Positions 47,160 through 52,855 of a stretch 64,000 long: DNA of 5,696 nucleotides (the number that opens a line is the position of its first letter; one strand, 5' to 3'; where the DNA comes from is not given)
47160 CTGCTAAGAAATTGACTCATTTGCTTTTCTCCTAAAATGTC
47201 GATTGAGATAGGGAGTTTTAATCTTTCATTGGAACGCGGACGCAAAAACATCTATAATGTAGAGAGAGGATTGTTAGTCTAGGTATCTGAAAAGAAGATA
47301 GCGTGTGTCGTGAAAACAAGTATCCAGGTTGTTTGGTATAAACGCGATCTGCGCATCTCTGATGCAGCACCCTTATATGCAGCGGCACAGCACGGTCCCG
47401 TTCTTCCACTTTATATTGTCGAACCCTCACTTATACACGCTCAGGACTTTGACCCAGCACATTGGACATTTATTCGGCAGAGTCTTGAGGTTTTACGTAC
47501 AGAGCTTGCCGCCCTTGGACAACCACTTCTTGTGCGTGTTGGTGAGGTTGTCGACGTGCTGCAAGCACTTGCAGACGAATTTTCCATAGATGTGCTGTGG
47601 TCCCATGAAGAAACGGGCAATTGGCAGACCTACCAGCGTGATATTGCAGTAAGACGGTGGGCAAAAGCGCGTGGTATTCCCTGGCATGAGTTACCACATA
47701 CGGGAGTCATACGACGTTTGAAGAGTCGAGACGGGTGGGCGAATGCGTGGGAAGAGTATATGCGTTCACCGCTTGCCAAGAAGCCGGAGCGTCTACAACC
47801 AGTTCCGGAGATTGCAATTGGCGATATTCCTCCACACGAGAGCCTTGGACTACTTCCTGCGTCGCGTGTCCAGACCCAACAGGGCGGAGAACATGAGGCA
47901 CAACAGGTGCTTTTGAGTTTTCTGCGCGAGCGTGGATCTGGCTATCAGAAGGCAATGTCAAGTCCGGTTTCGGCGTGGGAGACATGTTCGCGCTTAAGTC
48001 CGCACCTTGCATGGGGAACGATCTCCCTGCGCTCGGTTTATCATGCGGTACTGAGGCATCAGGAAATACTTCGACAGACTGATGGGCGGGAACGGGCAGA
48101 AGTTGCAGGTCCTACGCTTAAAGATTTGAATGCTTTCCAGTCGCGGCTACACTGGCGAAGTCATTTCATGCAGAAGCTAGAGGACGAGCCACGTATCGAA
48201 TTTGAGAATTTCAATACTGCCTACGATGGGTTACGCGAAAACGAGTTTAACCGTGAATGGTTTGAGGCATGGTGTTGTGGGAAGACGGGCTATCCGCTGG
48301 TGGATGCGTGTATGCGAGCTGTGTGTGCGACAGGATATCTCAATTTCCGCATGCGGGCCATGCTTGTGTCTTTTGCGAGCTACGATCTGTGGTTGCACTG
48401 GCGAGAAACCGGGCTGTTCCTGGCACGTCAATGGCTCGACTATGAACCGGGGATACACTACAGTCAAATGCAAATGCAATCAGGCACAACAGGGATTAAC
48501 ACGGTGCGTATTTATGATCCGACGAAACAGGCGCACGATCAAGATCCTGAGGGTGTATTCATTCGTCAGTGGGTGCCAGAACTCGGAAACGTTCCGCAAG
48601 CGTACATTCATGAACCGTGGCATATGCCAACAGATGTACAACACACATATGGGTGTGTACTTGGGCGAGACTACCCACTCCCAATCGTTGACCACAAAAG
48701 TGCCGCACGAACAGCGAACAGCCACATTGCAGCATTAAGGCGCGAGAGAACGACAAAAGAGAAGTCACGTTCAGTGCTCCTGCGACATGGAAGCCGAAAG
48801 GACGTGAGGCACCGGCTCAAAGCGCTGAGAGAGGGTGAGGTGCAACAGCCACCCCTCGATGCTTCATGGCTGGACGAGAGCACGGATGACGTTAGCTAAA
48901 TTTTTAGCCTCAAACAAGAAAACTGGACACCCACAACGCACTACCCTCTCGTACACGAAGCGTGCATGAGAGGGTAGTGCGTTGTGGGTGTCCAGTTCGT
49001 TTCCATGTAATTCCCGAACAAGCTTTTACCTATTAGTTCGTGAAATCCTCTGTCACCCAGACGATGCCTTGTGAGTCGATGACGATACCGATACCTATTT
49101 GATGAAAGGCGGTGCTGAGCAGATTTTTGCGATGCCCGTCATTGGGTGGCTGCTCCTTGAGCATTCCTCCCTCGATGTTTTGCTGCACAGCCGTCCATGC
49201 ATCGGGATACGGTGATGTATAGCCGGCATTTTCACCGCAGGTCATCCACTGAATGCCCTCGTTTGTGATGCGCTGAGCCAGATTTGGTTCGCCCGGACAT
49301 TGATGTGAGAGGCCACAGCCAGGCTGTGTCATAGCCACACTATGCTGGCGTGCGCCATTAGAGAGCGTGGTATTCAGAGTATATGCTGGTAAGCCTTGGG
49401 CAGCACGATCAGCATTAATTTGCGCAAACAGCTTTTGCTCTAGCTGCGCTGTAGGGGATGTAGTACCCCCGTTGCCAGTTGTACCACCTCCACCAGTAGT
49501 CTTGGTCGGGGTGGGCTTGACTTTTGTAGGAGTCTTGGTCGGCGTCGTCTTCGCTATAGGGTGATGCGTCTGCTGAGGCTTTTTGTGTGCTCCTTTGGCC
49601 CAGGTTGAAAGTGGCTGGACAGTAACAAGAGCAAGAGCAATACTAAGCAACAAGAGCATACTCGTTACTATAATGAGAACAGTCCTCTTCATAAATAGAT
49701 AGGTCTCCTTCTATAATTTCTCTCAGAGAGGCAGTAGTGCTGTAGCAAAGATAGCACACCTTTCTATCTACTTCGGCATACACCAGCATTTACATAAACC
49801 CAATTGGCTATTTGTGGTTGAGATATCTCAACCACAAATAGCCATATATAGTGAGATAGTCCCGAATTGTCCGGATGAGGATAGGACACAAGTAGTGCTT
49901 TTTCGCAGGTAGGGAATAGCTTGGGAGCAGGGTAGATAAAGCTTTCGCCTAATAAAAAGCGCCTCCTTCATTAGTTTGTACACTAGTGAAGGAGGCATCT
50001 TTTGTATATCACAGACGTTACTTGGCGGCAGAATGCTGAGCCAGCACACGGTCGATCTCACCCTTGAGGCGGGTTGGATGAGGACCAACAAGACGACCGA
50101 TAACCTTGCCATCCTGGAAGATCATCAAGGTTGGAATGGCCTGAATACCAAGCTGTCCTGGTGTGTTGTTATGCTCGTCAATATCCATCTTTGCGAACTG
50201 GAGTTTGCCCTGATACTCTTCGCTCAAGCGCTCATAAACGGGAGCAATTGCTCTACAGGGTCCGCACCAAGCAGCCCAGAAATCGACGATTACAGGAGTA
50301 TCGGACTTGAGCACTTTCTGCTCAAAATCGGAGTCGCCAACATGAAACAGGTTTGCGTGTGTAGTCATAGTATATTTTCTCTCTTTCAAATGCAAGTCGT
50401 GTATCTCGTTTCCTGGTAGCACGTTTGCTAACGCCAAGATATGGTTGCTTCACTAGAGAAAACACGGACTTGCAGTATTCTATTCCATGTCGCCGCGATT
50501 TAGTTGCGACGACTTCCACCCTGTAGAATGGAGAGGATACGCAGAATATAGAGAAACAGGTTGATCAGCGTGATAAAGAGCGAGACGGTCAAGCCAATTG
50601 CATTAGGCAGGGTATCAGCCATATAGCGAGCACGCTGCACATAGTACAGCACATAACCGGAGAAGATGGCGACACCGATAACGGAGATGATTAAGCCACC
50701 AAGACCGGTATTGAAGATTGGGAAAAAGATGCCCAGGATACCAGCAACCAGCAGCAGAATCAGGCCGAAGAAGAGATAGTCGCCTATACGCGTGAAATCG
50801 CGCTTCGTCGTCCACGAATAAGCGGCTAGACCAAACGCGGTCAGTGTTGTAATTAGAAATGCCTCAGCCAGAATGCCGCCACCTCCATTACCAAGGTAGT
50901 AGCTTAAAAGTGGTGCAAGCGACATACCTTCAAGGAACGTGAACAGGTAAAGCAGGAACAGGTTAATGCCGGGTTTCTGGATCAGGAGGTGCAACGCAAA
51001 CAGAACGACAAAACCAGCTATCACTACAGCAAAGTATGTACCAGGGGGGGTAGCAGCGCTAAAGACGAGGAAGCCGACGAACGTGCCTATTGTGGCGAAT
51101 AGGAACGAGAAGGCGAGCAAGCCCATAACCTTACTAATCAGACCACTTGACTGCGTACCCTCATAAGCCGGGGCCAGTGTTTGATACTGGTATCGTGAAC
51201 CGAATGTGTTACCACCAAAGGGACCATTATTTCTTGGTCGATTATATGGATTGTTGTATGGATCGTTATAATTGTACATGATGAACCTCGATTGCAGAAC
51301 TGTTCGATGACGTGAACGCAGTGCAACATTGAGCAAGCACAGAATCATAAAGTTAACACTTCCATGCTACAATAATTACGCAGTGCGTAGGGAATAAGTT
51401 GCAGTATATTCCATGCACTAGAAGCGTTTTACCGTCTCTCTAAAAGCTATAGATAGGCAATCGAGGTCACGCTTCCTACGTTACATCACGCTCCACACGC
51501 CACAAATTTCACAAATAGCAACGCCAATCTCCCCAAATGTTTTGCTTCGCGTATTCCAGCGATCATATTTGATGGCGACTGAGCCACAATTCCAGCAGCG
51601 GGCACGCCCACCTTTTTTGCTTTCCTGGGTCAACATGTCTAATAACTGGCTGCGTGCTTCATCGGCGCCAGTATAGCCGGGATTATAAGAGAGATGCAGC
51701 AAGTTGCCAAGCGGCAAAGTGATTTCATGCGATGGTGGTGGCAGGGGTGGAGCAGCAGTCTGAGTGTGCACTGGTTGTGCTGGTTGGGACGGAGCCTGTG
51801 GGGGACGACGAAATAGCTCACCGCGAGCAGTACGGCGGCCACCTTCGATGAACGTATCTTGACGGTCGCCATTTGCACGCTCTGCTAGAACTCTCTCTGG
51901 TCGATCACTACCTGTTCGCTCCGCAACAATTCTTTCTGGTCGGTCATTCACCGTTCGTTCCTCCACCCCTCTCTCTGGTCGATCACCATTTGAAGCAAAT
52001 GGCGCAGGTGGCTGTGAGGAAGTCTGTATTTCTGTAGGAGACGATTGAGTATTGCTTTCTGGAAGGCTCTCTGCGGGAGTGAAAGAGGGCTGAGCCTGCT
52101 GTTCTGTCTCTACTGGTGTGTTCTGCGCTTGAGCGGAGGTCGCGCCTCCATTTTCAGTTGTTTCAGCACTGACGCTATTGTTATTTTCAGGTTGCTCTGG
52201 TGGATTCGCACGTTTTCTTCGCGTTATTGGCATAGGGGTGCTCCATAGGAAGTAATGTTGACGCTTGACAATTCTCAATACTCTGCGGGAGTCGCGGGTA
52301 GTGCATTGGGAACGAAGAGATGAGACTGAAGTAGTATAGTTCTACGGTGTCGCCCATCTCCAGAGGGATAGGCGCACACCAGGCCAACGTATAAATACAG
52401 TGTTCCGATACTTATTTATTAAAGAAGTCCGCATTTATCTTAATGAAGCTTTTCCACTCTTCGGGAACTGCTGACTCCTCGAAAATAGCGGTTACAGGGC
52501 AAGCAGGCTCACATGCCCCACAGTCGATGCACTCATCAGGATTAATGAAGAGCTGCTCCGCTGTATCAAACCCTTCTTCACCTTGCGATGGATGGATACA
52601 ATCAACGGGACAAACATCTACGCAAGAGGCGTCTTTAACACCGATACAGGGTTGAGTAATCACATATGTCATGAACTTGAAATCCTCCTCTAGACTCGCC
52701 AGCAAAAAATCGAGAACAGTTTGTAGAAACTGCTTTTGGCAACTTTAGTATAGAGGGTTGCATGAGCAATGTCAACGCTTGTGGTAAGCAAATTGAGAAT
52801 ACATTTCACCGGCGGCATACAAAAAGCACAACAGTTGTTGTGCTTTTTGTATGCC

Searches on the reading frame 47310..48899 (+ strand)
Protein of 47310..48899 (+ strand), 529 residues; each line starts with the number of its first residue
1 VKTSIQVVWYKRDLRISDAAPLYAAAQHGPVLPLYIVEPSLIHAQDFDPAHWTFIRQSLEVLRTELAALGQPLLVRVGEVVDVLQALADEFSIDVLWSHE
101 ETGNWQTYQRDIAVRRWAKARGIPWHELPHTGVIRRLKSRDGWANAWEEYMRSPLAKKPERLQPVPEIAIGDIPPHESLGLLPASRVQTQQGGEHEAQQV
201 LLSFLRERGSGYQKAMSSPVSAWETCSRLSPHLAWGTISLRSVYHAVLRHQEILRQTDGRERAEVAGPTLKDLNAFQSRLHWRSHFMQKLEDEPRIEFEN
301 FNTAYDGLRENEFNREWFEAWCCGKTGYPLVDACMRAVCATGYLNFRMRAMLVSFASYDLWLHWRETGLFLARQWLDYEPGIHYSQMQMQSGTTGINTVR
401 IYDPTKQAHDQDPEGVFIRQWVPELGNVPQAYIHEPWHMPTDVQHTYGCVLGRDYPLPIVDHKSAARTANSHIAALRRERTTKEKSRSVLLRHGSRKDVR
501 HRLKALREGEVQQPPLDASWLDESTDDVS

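Call 7: search_protein_families(library=pfam, proteins=[window:47310-48899:+])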
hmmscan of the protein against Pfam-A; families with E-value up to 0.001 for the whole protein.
window:47310-48899:+ (529 aa): 2 families
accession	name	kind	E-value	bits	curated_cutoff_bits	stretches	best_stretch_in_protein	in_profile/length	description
PF03441.19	FAD_binding_7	-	9.4e-70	234.6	27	1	276-472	1-200/203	FAD binding domain of DNA photolyase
PF00875.24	DNA_photolyase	-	2.4e-25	89.8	26.6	1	7-130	2-125/164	DNA photolyase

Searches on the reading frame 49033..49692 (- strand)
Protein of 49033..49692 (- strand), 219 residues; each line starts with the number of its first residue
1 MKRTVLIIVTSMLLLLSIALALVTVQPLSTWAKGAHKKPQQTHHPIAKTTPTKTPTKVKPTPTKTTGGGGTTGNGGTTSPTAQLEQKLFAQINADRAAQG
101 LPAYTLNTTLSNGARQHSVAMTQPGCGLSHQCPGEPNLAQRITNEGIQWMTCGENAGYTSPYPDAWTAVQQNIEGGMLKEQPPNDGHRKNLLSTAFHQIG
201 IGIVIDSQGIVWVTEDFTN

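Call 7: search_protein_families(library=pfam, proteins=[window:49033-49692:-])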
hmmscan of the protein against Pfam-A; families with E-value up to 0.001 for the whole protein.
window:49033-49692:- (219 aa): 1 family
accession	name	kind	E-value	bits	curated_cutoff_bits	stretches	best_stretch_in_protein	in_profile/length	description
PF00188.32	CAP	-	1.2e-12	49.1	21.1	1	91-213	3-114/117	Cysteine-rich secretory protein family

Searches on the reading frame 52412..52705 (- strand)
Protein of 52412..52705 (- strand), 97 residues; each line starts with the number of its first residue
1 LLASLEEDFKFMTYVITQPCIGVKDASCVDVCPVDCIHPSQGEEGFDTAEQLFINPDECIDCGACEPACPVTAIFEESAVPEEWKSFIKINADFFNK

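Call 34: find_encoding_contigs(protein=window:52412-52705:-, flank=10000, max_places=10)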
Protein window:52412-52705:- (97 aa): no gene with exactly this product is on record in the collection.

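Call 58: search_protein_families(library=pfam, proteins=[window:52412-52705:-])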
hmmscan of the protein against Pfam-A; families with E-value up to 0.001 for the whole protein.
window:52412-52705:- (97 aa): 11 families
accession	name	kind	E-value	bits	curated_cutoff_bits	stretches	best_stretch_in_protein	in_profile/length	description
PF00037.32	Fer4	-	3.1e-10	39.9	21.1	1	53-74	2-23/24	4Fe-4S binding domain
PF12838.12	Fer4_7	-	4.9e-09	37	27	1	20-73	2-52/52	4Fe-4S dicluster domain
PF14697.11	Fer4_21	-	2.2e-08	34.6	35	1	53-74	2-26/59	4Fe-4S dicluster domain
PF13484.11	Fer4_16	-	4e-07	31.2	30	1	58-78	1-21/66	4Fe-4S double cluster binding domain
PF12797.12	Fer4_2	-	8.3e-07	29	24.5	1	53-71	4-22/22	4Fe-4S binding domain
PF13187.11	Fer4_9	-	1.4e-06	28.6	27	1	27-74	7-52/52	4Fe-4S dicluster domain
PF13237.11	Fer4_10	-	2.1e-06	28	25.5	1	17-70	6-53/53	4Fe-4S dicluster domain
PF13183.11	Fer4_8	-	7e-06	26.9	27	1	57-76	3-22/68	4Fe-4S dicluster domain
PF25160.1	LdpA_Fe-S-bd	-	1.9e-05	24.7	27.6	1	27-78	8-47/49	LdpA Fe-S cluster-binding domain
PF12837.12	Fer4_6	-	2.6e-05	24.4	25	1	54-73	4-23/24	4Fe-4S binding domain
PF12800.12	Fer4_4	-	5.7e-05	23.6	24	1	56-71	1-16/17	4Fe-4S binding domain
